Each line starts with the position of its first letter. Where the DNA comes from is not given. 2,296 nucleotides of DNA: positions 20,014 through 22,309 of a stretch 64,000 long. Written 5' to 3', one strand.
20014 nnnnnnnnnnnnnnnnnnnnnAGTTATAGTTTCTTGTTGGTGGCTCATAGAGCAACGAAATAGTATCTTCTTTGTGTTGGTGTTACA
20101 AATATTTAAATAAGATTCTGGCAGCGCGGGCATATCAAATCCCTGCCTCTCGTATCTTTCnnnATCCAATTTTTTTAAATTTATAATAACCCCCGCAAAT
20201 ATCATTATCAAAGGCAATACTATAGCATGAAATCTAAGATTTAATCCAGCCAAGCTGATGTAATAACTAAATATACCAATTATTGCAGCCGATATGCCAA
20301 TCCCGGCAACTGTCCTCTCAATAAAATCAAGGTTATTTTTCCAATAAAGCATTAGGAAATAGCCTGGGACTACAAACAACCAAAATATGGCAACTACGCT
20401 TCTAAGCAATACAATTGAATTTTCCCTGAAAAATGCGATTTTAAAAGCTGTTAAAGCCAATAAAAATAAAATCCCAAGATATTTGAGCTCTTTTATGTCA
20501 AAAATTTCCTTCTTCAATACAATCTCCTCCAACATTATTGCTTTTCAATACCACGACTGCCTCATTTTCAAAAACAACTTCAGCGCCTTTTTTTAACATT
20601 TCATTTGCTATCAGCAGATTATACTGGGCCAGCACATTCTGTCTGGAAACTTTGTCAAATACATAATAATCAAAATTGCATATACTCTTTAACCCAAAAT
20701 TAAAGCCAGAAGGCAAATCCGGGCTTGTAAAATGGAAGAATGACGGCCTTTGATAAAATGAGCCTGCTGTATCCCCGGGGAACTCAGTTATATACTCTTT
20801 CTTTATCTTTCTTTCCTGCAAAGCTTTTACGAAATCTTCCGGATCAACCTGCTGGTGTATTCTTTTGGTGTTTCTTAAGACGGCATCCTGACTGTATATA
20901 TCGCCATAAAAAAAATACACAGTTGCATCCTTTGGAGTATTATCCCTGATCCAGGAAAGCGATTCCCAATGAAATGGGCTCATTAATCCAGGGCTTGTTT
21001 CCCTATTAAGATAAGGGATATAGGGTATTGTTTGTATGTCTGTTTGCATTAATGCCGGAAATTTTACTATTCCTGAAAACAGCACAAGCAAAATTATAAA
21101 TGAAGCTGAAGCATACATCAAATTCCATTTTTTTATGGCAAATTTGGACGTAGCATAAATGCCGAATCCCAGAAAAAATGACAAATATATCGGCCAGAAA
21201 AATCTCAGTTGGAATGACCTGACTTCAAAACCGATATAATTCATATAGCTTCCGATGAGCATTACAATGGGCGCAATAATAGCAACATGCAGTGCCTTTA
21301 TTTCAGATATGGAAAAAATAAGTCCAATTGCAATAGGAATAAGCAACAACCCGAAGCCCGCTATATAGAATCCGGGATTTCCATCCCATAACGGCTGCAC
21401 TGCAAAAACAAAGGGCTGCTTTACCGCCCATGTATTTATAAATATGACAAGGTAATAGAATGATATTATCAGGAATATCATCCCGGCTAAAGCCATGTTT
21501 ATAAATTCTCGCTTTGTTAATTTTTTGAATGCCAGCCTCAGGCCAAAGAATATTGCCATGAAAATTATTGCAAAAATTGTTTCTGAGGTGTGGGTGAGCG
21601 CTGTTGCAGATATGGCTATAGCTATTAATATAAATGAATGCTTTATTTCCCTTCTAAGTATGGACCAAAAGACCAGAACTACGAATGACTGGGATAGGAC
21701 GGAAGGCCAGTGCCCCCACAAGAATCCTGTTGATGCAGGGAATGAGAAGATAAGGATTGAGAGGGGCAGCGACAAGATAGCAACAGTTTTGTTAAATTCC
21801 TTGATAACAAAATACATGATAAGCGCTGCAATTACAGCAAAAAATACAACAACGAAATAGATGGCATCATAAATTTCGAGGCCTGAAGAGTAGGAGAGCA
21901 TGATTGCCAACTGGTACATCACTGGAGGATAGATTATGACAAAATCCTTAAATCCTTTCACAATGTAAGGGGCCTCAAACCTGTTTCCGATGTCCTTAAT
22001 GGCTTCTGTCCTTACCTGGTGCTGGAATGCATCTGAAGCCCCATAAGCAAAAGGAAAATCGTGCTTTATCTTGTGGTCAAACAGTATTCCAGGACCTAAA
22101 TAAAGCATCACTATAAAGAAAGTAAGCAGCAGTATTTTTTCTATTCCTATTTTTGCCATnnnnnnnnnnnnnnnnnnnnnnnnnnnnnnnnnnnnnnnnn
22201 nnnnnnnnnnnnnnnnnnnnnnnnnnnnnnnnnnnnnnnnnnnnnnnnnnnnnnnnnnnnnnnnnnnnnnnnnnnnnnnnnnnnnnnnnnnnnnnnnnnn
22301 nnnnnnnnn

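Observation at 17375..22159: Duplicated two-gene module: ~540-aa GT-C-like polytopic protein plus overlapping ~115-aa 4-TM partner, convergent around a methyltransferase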

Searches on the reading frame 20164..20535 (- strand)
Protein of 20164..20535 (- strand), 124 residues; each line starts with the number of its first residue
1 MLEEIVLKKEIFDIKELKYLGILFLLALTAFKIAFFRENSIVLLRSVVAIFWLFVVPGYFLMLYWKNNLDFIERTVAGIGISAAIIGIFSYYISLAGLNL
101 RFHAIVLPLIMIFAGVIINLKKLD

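Call 5: search_protein_families(library=pfam, proteins=[window:20164-20535:-], max_evalue=1)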
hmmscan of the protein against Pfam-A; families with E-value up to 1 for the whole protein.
window:20164-20535:- (124 aa): 1 family
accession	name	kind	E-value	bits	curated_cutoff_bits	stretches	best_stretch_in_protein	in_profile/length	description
PF07760.16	DUF1616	-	0.00082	19.1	31.6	1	24-112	5-105/307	Protein of unknown function (DUF1616)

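Call 8: search_protein_families(library=ncbifam, proteins=[window:20164-20535:-], max_evalue=1)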
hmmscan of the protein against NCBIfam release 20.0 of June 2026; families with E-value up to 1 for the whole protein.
window:20164-20535:- (124 aa): 1 family
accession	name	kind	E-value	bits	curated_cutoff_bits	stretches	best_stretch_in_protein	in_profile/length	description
NF009202.0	PRK12550.1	equivalog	0.15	11.3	306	1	62-110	29-77/272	shikimate 5-dehydrogenase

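Call 27: search_protein_families(library=pfam, alignment_id=A4, max_evalue=1)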
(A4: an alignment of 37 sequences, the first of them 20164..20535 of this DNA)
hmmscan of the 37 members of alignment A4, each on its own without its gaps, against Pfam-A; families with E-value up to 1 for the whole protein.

A. member 1, window:20164-20535:- (124 aa): 1 family
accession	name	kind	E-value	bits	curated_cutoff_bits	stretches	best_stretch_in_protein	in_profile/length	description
PF07760.16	DUF1616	-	0.00082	19.1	31.6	1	24-112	5-105/307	Protein of unknown function (DUF1616)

B. families by the number of members that match (of 37 scanned): 22 families
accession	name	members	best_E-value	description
PF07760.16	DUF1616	23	0.00082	Protein of unknown function (DUF1616)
PF01757.29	Acyl_transf_3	10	0.0018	Acyltransferase domain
PF20176.3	DUF6541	7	0.0046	Family of unknown function (DUF6541)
PF11457.13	DUF3021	7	0.12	Protein of unknown function (DUF3021)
PF10864.13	DUF2663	6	0.13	Protein of unknown function (DUF2663)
PF19868.4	DUF6341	5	0.069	Family of unknown function (DUF6341)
PF20040.4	DUF6442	3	0.0032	Family of unknown function (DUF6442)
PF06105.17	Aph-1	2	0.0015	Aph-1 protein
PF11086.13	DUF2878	2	0.0077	Protein of unknown function (DUF2878)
PF09858.14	DUF2085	2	0.35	Predicted membrane protein (DUF2085)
PF13755.11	Sensor_TM1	1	0.019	Sensor N-terminal transmembrane domain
PF22285.2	DUF6962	1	0.029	Family of unknown function (DUF6962)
PF13491.11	FtsK_4TM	1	0.032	4TM region of DNA translocase FtsK/SpoIIIE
PF09843.14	DUF2070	1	0.12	Predicted membrane protein (DUF2070)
PF17310.7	DUF5357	1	0.16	Family of unknown function (DUF5357)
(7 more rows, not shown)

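Call 59: find_homologous_proteins(query=A4, max_evalue=0.01)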
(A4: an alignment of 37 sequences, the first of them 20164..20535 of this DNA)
Query A4 (37 sequences) (124 aa, profile of the alignment): 453 proteins with E <= 0.01 among 8000 candidates; the best 120 are listed.
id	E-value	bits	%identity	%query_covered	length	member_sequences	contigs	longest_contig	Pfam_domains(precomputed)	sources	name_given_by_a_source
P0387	8.8e-51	189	58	94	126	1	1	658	-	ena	-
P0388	1.3e-50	188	63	94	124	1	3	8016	-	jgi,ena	jgi:uncharacterized membrane protein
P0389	1.8e-50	188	63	79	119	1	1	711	-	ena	-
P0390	2.1e-50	188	64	98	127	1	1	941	-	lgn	-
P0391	2.6e-50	187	62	93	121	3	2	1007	-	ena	-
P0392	2.6e-50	187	67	98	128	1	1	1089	-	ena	-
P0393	3.0e-50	187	59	82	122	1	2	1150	-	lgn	-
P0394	4.2e-50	187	64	93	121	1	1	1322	-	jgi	-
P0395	5.1e-50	186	56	95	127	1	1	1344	-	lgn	-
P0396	5.5e-50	186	63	98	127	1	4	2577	-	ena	-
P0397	7.5e-50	186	61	94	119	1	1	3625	-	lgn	-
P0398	7.7e-50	186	58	94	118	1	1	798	-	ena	-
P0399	7.7e-50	186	63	98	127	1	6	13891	-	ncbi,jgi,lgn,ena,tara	jgi:uncharacterized membrane protein|tara:strand:- start:1084 stop:1467 length:384 start_codon:yes s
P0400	8.0e-50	186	57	82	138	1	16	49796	-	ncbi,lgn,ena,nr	ncbi:hypothetical protein J4448_02960 [Candidatus Woesearchaeota archaeon]|nr:hypothetical protein [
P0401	8.2e-50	186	58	94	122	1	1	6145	-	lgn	-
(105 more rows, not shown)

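Call 67: search_solved_structures(query=A4, max_evalue=10, show_alignments=3)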
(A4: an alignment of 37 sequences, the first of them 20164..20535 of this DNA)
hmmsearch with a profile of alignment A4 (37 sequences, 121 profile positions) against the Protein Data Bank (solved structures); distinct sequences matched with E-value up to 10: 0.

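Call 69: predict_structure(alignment_id=A6)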
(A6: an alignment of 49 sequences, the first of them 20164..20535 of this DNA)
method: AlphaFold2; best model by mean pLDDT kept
length: 124 residues; sequences in the alignment: 49
mean_pLDDT: 87.7   pTM: 0.79
mean pLDDT of the five models: 87.7, 86.0, 84.5, 79.4, 78.6
residues with pLDDT >= 90: 81; 70-90: 28; 50-70: 12; < 50: 3
segments of 3 or more residues with pLDDT < 50: 2-4
pLDDT, mean of each block of 10 residues (from residue 1): 51 83 97 95 96 96 91 96 94 84 88 91 66
secondary structure, 60 per line:
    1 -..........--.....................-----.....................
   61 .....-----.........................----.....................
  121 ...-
elements in order: H2-11 H14-34 H40-65 H71-95 H100-123
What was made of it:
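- Size and helix count (about 115 aa, 4 TM, call 69) resemble GtrA-type proteins.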

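Call 72: fold_search(model_id=the predicted structure, library=pdb)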
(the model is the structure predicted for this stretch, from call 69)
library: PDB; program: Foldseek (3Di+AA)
matches with E <= 10: 19; with E <= 0.001: 0
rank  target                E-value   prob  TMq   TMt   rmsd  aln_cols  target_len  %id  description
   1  8e0m_D                4.0e+00  0.13  0.28  0.23  10.0        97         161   12  Homotrimeric variant of tcTRP9, BGL15 (released 2023-04-12)
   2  9div_C                4.2e+00  0.07  0.24  0.22  13.3       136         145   11  The crystal structure of de novo designed ChuA binding protein C8 (released 2025-05-21)
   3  9e0h_A                5.0e+00  0.10  0.31  0.27  10.8       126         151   13  De novo calcium channel heptamer, CalC6_3 with DHR extensions. Off target multimerization state (released 2025-10-01)
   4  1orj_C                5.9e+00  0.10  0.26  0.30   7.7        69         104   17  FLAGELLAR EXPORT CHAPERONE (released 2003-09-16)
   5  6mit_G                6.5e+00  0.12  0.35  0.15   5.4        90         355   19  LptBFGC from Enterobacter cloacae (released 2019-03-27)
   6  8rl7_A                6.5e+00  0.06  0.28  0.11  14.5       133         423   18  SPNS2 in complex with homo Di-Gluebody GbD12 (released 2025-01-15)
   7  8jru_R                7.7e+00  0.08  0.36  0.19   8.0       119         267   12  Cryo-EM structure of the glucagon receptor bound to beta-arrestin 1 in ligand-free state (released 2023-08-16)
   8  9div_A                7.7e+00  0.05  0.25  0.21  13.4       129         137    9  The crystal structure of de novo designed ChuA binding protein C8 (released 2025-05-21)
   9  7kyo_C                8.1e+00  0.18  0.38  0.20   2.9        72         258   22  PsaBC from Streptococcus pneumoniae in complex with Fab (released 2021-08-25)
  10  9n9j_7                8.1e+00  0.08  0.37  0.28   9.0       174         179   11  Structure of a GRP94 folding intermediate engaged with a CCDC134- and FKBP11-bound secretory translocon (released 2025-11-19)
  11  6s8g_G                8.1e+00  0.08  0.29  0.18   5.1        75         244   13  Cryo-EM structure of LptB2FGC in complex with AMP-PNP (released 2019-09-25)
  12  8ahx_A                8.1e+00  0.03  0.18  0.13  16.2       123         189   12  Cryo-EM structure of the nitrogen-fixation associated NADH:ferredoxin oxidoreductase RNF from Azotobacter vinelandii (released 2023-11-01)
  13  5mlz                  8.6e+00  0.08  0.33  0.16   7.5       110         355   14  Dolichyl phosphate mannose synthase in complex with GDP and Mg2+ (released 2017-08-09)
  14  6mjp_G                9.1e+00  0.09  0.33  0.14   7.0        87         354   15  LptB(E163Q)FGC from Vibrio cholerae (released 2019-03-27)
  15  6ijf_A                9.1e+00  0.08  0.22  0.27   6.3        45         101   16  Crystal structure of the type VI effector-immunity complex (Tae4-Tai4) from Agrobacterium tumefaciens (released 2018-12-19)
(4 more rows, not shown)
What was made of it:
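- The Foldseek match of sB to the PfDPMS TM domain is insignificant (rank 13, E 8.6, call 72). sA co-diverges with LA.
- Tried and rejected: (2) Foldseek of the high-confidence sB model against the PDB: nothing significant (call 72).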

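Call 81: search_dna_similar(query=window:20164-20517:-, collection=plasmids, mode=protein, max_evalue=10, max_rows=15)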
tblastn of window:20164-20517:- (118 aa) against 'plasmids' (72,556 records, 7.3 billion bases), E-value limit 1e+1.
No match.

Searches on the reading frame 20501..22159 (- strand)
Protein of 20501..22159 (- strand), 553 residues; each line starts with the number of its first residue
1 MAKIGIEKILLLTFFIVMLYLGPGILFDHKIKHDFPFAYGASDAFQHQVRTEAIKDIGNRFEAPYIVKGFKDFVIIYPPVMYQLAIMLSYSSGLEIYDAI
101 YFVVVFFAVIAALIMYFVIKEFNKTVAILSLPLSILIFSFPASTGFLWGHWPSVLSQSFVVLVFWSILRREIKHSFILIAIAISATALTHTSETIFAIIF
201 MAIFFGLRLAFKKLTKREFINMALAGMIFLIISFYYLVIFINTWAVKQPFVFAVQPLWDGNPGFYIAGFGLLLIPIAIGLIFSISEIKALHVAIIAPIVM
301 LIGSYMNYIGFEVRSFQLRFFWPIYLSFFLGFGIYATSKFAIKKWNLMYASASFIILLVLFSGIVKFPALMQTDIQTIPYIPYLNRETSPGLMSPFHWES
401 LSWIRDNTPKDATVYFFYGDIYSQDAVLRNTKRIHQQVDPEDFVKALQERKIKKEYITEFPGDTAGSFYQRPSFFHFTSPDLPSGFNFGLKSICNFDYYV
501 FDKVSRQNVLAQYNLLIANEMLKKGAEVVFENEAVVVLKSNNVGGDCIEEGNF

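Call 5: search_protein_families(library=pfam, proteins=[window:20501-22159:-], max_evalue=1)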
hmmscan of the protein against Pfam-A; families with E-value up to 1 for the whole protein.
window:20501-22159:- (553 aa): 1 family
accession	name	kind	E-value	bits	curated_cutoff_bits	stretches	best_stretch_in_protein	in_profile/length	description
PF20604.3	DUF6798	-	0.17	12.1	26.9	1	401-415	7-21/61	Domain of unknown function (DUF6798)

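Call 8: search_protein_families(library=ncbifam, proteins=[window:20501-22159:-], max_evalue=1)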
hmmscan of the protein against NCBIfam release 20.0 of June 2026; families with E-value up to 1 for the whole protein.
window:20501-22159:- (553 aa): 0 families

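Call 10: find_homologous_proteins(query=window:20501-22159:-, max_evalue=0.001)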
Query window:20501-22159:- (553 aa): 305 proteins with E <= 0.001 among 8000 candidates; the best 120 are listed.
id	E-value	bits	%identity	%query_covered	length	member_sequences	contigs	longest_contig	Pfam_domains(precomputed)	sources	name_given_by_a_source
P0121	0.0e+0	1228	100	100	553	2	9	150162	-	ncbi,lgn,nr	ncbi:hypothetical protein HYW19_01965 [Candidatus Woesearchaeota archaeon]|nr:hypothetical protein [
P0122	0.0e+0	1118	89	100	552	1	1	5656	-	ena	-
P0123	0.0e+0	1098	87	100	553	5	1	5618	-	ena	-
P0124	0.0e+0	1091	89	100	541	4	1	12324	-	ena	-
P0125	5.2e-275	931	73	100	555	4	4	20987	-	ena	-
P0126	2.8e-273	925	73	100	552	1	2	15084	-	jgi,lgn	-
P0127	2.3e-269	913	71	100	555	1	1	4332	-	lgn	-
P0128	2.6e-269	912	71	100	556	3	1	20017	-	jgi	-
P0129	1.8e-267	906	70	100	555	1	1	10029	-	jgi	-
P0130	8.9e-264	894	71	100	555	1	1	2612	-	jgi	-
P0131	1.2e-263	894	70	100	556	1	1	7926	-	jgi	jgi:hypothetical protein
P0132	4.5e-258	875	69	100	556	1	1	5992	-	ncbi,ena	-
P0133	1.5e-245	834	68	97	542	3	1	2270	-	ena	-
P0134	1.7e-244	830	63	100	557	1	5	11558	-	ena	-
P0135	6.6e-242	822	65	98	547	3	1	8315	-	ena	-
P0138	1.0e-239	815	63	100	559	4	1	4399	PF20176.4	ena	-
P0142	2.7e-238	810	64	100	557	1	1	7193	PF20176.4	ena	-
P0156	5.7e-231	786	63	99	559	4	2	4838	PF20176.4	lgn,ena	-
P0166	4.7e-226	770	61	100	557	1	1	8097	PF20176.4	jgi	-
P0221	1.2e-184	633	52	100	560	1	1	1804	PF20176.4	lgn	-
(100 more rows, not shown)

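Call 16: search_solved_structures(query=A2, max_evalue=10, show_alignments=2)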
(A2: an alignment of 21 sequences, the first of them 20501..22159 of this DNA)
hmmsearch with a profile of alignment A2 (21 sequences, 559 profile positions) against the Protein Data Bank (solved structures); distinct sequences matched with E-value up to 10: 0.

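Call 55: find_encoding_contigs(protein=P0121, flank=6000, max_places=4)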
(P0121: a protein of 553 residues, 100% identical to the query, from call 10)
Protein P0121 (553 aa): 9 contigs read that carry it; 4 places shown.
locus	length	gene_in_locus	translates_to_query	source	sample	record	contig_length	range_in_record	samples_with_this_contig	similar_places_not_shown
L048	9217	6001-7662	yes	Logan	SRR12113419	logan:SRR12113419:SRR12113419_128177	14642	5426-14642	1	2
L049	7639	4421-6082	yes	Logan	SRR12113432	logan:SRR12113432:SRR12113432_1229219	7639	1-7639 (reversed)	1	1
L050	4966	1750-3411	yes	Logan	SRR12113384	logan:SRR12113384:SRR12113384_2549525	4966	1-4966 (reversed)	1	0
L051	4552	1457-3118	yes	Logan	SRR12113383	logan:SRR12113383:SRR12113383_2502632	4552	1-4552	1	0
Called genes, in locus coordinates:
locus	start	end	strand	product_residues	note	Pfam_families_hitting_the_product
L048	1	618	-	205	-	PF13459:Fer4_15, PF13370:Fer4_13 (weak), PF14251:PterinBD-DUF4346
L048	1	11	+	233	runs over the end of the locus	PF00535:Glycos_transf_2, PF10111:Glyco_tranf_2_2 (weak), PF13641:Glyco_tranf_2_3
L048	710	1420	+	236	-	PF00535:Glycos_transf_2, PF10111:Glyco_tranf_2_2 (weak), PF13641:Glyco_tranf_2_3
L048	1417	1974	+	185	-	PF13489:Methyltransf_23, PF13847:Methyltransf_31 (faint), PF08241:Methyltransf_11, PF08242:Methyltransf_12, PF13649:Methyltransf_25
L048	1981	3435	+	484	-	PF02350:Epimerase_2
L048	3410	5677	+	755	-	PF10131:PTPS_related (faint)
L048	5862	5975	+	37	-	-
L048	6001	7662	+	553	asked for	-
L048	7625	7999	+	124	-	-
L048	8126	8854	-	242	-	PF13489:Methyltransf_23, PF13847:Methyltransf_31, PF08241:Methyltransf_11, PF08242:Methyltransf_12, PF13649:Methyltransf_25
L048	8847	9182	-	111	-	-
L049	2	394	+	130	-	?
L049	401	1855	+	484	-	PF02350:Epimerase_2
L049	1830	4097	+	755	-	PF10131:PTPS_related (faint)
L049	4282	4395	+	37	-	-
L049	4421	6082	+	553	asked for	-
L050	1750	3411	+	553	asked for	-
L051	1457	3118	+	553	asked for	-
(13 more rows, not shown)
